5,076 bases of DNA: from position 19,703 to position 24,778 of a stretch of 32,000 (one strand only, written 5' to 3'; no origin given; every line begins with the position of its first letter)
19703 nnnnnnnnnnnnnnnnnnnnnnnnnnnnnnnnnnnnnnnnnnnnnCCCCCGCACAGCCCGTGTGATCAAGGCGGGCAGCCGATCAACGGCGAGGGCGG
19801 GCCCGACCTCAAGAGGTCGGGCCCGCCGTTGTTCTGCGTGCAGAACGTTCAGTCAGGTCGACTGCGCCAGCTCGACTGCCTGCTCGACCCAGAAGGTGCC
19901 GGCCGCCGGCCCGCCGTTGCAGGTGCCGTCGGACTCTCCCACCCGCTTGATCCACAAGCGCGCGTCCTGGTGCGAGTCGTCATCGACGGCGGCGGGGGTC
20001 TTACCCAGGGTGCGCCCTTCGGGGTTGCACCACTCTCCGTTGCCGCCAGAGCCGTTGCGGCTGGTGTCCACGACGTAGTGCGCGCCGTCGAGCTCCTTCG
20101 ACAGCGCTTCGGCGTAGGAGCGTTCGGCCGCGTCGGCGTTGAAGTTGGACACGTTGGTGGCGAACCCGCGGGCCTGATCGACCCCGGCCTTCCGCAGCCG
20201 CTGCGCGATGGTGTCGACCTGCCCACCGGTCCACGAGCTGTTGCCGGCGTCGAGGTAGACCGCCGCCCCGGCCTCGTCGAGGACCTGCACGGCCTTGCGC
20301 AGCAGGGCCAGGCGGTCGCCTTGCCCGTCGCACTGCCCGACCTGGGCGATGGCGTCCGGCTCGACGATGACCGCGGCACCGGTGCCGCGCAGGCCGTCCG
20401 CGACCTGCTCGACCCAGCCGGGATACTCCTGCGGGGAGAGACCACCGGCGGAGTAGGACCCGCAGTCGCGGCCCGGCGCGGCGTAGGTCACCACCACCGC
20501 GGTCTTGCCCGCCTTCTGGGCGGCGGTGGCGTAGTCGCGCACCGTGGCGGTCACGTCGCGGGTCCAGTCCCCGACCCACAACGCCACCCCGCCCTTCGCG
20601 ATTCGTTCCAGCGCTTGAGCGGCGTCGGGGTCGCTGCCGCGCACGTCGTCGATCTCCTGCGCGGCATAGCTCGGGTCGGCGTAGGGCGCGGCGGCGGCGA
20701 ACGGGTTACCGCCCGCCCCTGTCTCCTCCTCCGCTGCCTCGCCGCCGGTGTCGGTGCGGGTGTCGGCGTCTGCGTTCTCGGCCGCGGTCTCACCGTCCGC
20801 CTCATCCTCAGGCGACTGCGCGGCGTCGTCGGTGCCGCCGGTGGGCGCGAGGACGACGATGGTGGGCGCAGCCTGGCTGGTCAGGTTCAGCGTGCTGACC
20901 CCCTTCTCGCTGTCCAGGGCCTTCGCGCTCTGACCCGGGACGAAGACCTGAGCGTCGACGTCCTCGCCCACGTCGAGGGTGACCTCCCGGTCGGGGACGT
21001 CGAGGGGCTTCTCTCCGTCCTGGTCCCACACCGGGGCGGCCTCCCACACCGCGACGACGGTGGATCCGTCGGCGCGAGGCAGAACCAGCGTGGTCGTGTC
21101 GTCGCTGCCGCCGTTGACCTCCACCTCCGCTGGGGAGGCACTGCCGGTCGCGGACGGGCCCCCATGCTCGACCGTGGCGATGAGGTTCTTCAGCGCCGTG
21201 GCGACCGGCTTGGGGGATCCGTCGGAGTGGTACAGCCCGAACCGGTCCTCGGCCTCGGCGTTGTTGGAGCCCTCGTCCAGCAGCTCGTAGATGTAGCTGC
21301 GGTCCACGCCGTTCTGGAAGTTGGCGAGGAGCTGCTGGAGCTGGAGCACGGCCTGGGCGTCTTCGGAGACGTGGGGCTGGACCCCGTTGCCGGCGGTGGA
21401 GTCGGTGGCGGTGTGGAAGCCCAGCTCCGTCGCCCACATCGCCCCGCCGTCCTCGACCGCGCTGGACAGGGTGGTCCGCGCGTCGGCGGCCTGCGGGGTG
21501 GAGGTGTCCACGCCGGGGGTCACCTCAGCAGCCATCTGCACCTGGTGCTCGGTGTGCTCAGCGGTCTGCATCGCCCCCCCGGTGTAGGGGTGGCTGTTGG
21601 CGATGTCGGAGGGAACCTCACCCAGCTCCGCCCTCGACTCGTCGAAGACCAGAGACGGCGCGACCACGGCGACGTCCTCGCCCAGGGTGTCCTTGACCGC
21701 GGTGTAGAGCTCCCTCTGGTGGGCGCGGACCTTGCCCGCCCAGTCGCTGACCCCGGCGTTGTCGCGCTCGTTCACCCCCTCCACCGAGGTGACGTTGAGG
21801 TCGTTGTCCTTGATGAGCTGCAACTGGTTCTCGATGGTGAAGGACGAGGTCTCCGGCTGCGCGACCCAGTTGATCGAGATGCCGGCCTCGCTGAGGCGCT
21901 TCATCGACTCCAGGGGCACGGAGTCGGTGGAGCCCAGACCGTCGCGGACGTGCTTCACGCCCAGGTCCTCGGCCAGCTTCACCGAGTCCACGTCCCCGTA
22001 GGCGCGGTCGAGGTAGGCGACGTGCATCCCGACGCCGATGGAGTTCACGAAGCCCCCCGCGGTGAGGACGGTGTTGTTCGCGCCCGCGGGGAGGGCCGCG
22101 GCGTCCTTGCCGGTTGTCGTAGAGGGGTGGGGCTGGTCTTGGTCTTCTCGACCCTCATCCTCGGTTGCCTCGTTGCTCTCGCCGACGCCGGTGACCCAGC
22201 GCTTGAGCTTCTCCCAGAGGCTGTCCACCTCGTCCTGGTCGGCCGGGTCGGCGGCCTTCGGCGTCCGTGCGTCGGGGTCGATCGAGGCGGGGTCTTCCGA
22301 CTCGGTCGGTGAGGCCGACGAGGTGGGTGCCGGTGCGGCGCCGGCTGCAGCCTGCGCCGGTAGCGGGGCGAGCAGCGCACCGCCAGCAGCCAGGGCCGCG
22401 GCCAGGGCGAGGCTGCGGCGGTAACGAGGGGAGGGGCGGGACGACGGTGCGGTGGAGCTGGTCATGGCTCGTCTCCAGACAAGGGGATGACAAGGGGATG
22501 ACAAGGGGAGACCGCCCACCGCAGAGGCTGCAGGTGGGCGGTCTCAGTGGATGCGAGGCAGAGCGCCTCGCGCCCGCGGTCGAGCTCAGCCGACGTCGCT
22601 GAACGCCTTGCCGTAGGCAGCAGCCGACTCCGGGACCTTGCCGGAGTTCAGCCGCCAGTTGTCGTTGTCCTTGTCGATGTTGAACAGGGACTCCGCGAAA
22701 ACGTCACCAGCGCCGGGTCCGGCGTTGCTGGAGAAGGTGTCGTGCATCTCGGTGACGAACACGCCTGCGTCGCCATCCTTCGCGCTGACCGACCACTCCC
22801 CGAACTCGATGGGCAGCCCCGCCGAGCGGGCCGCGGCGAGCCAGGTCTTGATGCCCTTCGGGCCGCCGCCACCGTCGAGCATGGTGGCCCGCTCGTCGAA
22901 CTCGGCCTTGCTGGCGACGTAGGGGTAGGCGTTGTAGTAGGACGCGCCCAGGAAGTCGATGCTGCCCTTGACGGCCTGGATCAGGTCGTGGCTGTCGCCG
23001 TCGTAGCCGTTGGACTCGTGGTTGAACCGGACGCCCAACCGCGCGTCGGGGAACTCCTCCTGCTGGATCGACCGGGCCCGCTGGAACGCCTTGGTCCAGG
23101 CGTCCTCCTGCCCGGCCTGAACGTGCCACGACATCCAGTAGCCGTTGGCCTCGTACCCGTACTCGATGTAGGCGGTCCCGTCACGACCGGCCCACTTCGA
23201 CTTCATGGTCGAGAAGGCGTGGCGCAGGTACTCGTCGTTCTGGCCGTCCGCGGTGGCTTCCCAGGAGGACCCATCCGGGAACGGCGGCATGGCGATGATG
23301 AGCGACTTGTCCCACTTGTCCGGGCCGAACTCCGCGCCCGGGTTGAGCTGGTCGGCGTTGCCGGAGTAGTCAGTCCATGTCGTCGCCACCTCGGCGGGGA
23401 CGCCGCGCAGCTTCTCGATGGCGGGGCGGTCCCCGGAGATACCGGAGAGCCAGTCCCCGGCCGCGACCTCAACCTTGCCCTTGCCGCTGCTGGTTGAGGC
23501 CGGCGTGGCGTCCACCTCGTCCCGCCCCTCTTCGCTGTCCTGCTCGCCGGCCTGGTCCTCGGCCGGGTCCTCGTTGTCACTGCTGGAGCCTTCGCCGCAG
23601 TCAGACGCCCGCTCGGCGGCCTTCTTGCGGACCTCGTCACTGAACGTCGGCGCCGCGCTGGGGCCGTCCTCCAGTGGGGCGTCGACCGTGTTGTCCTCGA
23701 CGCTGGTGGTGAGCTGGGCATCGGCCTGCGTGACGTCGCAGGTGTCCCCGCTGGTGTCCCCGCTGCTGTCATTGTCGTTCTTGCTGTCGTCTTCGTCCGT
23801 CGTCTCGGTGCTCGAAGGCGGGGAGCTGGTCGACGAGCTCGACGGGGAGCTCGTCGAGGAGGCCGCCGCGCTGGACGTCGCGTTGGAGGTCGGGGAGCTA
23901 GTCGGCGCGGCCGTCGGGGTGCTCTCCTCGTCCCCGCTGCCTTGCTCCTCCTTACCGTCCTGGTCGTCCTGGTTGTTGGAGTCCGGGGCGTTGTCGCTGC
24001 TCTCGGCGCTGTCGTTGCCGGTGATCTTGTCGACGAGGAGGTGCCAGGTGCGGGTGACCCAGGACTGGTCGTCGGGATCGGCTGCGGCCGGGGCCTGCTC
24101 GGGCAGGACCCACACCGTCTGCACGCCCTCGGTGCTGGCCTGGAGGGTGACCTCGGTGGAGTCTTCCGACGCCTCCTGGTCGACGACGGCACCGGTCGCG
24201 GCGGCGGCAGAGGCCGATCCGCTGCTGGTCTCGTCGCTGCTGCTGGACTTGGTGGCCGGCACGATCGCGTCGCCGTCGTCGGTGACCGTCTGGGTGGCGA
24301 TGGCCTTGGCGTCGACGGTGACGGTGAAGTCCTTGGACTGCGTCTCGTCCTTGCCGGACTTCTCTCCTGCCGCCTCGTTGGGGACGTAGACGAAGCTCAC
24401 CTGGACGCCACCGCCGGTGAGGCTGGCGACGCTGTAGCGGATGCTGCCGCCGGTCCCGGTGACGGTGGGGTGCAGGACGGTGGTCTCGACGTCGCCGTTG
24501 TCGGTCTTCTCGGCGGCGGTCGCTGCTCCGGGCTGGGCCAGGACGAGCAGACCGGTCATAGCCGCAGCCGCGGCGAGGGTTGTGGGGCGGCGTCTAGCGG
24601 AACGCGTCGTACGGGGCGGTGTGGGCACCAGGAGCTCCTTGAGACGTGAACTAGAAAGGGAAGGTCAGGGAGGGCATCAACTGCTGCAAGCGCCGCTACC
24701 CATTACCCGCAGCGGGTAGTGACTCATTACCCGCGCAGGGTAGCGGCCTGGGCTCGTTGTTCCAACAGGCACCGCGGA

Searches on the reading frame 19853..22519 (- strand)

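Call 5: search_protein_families(library=pfam, proteins=[window:19853-22519:-], max_evalue=1)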
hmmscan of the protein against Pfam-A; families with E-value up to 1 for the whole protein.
window:19853-22519:- (888 aa): 1 family
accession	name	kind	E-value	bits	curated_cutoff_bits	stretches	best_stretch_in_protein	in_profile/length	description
PF01341.22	Glyco_hydro_6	-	8.4e-56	190.5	27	1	630-870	11-300/305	Glycosyl hydrolases family 6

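Call 6: search_protein_families(library=ncbifam, proteins=[window:19853-22519:-], max_evalue=1)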
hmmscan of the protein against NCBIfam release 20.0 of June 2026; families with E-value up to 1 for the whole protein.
window:19853-22519:- (888 aa): 0 families

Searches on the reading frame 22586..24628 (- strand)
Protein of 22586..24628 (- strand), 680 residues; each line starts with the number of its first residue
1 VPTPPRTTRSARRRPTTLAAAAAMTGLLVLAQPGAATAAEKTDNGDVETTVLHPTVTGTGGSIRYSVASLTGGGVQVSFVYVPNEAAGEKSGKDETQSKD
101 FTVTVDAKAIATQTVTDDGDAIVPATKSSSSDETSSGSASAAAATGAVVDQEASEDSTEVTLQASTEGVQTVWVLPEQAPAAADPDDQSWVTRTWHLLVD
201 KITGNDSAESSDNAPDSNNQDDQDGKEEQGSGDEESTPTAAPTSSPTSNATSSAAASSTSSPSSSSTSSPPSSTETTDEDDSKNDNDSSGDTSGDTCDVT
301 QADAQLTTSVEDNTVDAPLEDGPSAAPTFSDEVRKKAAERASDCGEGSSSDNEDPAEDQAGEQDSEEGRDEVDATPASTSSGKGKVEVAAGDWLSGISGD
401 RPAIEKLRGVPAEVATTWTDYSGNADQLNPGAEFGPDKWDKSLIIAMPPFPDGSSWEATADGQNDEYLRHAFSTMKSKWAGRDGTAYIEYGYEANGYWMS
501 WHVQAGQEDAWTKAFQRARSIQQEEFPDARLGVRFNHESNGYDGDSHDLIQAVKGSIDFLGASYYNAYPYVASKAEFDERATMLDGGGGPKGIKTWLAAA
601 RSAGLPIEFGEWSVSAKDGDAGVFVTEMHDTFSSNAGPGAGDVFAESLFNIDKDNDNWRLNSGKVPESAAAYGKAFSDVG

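Call 5: search_protein_families(library=pfam, proteins=[window:22586-24628:-], max_evalue=1)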
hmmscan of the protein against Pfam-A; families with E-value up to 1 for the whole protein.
window:22586-24628:- (680 aa): 0 families

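Call 6: search_protein_families(library=ncbifam, proteins=[window:22586-24628:-], max_evalue=1)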
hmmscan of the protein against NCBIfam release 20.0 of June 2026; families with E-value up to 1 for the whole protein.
window:22586-24628:- (680 aa): 1 family
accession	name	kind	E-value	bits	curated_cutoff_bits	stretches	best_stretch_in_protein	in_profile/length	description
NF047843.2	MST_Rv0443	equivalog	0.019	15.1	170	1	497-567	37-105/161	mycothiol transferase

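Call 41: search_protein_families(library=phrogs, proteins=[window:22586-24628:-], max_evalue=0.01)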
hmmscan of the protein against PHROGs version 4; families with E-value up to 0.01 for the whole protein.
window:22586-24628:- (680 aa): 0 families

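Call 55: search_protein_families(library=padloc, proteins=[window:22586-24628:-], max_evalue=0.01)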
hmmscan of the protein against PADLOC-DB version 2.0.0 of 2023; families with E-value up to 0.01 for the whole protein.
window:22586-24628:- (680 aa): 0 families
